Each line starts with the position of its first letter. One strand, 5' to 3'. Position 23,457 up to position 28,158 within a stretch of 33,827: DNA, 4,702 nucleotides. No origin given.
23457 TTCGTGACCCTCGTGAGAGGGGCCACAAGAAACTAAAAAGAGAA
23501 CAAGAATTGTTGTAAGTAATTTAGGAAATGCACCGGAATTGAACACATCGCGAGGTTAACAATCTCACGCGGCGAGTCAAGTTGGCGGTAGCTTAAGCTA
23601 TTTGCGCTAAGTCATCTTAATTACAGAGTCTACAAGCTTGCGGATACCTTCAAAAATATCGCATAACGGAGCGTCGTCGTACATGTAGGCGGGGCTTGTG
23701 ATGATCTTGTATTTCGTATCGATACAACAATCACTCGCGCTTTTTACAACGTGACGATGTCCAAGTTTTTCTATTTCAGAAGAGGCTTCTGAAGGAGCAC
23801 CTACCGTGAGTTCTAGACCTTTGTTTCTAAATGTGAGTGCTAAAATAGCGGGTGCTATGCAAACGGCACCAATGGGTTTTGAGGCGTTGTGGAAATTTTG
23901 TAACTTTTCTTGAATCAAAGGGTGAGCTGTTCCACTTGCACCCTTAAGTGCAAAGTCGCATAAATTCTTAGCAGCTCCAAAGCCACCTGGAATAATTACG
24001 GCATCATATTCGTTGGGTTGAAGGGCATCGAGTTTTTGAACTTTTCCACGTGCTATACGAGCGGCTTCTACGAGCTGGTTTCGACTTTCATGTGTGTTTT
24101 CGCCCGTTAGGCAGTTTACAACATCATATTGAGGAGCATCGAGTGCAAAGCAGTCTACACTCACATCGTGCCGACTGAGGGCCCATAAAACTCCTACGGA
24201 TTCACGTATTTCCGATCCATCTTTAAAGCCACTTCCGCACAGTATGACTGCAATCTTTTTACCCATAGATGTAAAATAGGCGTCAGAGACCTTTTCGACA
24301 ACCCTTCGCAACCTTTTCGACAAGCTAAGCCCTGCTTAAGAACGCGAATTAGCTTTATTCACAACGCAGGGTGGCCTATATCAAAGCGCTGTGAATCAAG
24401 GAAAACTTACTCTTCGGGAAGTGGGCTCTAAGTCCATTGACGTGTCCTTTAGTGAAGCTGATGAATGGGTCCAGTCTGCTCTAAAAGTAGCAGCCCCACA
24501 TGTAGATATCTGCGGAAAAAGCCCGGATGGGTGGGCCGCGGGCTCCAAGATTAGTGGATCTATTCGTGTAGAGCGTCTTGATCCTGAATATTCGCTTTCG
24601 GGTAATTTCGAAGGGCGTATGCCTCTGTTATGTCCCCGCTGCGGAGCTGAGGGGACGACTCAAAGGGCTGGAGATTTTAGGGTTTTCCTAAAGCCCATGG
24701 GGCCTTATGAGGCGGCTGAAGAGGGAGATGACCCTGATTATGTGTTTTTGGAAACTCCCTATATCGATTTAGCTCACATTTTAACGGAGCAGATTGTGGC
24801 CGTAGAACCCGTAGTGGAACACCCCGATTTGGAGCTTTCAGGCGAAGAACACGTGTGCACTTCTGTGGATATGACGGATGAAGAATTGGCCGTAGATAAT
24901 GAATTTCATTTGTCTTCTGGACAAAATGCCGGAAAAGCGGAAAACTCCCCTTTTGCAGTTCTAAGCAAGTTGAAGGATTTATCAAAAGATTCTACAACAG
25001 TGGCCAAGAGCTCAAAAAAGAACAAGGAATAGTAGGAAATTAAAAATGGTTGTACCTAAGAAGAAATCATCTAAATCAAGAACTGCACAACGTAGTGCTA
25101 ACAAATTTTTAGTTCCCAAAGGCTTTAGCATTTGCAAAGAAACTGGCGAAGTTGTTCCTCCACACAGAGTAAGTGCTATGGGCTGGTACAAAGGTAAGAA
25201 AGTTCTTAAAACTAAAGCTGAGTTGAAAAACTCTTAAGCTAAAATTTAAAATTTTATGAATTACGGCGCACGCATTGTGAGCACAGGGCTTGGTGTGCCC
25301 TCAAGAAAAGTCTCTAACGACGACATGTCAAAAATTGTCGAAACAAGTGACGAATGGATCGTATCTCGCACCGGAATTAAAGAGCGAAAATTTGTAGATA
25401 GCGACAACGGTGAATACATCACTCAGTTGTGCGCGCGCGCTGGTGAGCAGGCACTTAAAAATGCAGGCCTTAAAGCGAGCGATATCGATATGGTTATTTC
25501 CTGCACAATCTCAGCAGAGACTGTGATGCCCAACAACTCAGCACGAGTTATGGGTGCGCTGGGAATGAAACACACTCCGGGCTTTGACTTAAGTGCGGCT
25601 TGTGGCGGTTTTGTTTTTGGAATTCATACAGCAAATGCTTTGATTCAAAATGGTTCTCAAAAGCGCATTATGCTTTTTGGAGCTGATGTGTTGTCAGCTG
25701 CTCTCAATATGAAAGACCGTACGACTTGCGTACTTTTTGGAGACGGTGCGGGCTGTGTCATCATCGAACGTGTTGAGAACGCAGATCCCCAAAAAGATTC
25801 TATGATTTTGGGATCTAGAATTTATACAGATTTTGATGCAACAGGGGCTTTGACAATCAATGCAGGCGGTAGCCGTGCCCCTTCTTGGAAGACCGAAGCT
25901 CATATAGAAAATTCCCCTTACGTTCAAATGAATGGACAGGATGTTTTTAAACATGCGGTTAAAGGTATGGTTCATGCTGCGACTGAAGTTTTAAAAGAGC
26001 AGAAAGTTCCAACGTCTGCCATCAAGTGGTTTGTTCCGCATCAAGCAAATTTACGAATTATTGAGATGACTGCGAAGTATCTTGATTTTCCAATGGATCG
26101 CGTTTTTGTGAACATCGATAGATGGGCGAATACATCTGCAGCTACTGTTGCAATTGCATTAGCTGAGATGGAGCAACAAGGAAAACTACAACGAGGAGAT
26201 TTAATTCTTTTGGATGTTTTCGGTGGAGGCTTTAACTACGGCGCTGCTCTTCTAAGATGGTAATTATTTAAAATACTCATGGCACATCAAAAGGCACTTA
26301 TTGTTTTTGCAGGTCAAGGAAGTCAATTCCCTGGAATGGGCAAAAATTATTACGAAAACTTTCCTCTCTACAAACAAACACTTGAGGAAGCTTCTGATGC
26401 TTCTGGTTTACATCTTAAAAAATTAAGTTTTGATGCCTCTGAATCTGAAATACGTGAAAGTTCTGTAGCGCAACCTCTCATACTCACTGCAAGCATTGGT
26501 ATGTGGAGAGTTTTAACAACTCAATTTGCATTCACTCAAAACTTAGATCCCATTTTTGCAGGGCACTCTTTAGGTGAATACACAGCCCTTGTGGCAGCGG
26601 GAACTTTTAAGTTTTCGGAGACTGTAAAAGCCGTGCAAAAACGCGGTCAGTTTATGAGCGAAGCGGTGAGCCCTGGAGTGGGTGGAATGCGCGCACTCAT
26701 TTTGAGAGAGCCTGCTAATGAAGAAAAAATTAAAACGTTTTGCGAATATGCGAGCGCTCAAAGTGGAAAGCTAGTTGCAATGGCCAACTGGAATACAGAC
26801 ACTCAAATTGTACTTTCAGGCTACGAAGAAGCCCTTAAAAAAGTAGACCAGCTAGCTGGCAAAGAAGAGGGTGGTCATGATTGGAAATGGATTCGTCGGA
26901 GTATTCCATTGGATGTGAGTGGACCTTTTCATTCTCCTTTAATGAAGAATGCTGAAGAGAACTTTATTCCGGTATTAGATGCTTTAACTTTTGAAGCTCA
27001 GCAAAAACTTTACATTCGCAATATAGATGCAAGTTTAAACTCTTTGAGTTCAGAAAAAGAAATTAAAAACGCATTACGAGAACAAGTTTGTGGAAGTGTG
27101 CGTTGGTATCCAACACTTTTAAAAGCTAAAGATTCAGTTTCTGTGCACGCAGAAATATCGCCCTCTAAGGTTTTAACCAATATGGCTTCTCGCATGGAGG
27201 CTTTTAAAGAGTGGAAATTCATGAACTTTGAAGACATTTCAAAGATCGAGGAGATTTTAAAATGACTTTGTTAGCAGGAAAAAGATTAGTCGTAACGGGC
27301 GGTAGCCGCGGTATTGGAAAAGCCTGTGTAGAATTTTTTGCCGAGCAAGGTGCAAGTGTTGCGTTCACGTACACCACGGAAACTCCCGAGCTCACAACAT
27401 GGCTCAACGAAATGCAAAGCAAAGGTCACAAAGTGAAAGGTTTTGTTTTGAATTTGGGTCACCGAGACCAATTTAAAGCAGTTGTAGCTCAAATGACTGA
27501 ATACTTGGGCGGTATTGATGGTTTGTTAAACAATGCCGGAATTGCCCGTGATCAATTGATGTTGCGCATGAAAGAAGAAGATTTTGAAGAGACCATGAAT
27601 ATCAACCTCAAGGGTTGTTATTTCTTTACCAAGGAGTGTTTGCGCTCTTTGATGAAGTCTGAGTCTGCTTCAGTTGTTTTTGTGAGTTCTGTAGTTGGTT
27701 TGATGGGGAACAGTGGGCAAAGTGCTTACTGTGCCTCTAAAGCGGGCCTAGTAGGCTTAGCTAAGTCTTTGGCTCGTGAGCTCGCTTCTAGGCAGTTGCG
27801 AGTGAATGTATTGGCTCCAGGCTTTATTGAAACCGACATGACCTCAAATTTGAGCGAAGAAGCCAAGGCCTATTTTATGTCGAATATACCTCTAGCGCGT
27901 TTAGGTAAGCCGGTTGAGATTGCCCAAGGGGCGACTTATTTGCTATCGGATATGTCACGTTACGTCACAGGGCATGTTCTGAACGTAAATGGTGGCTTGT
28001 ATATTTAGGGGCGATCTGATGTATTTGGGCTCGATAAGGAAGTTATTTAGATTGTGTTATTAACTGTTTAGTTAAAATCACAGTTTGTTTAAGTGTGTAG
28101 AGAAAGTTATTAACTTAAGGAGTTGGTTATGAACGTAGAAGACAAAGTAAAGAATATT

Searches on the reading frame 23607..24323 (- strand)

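Call 6: search_protein_families(library=pfam, proteins=[window:23607-24323:-], max_evalue=0.001)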
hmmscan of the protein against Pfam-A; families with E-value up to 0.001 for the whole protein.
window:23607-24323:- (238 aa): 1 family
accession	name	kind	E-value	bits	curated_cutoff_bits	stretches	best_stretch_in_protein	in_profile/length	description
PF01965.30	DJ-1_PfpI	-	1.5e-08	35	26.6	1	41-210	15-149/165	DJ-1/PfpI family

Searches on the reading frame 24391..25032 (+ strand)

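Call 6: search_protein_families(library=pfam, proteins=[window:24391-25032:+], max_evalue=0.001)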
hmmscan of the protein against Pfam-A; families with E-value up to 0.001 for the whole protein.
window:24391-25032:+ (213 aa): 1 family
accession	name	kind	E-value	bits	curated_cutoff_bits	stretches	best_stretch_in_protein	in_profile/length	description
PF02620.22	YceD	-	5.6e-09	36.5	33.2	1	69-195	1-119/119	Large ribosomal RNA subunit accumulation protein YceD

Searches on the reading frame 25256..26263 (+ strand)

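Call 6: search_protein_families(library=pfam, proteins=[window:25256-26263:+], max_evalue=0.001)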
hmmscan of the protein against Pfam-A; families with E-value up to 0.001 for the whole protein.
window:25256-26263:+ (335 aa): 4 families
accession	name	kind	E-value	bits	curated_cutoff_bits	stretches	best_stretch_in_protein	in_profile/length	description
PF08541.16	ACP_syn_III_C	-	1.2e-32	112.3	26.6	1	246-335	1-90/90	3-Oxoacyl-[acyl-carrier-protein (ACP)] synthase III C terminal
PF08545.16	ACP_syn_III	-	1e-24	86.6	24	1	110-191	1-78/80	3-Oxoacyl-[acyl-carrier-protein (ACP)] synthase III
PF00108.29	Thiolase_N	-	2.5e-06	27.5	26.4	1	46-154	14-123/260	Thiolase, N-terminal domain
PF00195.25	Chal_sti_synt_N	-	0.00044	20.2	27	1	55-170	99-221/225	Chalcone and stilbene synthases, N-terminal domain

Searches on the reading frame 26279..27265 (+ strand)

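Call 6: search_protein_families(library=pfam, proteins=[window:26279-27265:+], max_evalue=0.001)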
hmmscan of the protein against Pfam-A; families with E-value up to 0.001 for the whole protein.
window:26279-27265:+ (328 aa): 1 family
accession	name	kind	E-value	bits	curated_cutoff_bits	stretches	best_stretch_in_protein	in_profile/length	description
PF00698.26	Acyl_transf_1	-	4.6e-21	76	32.7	1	9-303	3-275/319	Acyl transferase domain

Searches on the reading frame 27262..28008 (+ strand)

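Call 7: search_protein_families(library=pfam, proteins=[window:27262-28008:+], max_evalue=0.001)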
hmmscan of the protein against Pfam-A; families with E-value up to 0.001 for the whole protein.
window:27262-28008:+ (248 aa): 4 families
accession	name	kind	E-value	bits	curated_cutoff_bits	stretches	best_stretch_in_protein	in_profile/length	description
PF13561.12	adh_short_C2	-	6.6e-61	206.3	27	1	16-246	6-235/236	Enoyl-(Acyl carrier protein) reductase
PF00106.31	adh_short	-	1.5e-56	191.4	26.6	1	8-200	2-193/195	short chain dehydrogenase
PF08659.16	KR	-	1.9e-21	77.2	22.6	1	10-172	4-165/180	KR domain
PF23441.1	SDR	-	7e-06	26.1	27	1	6-247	7-256/258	SDR-like rossmann domain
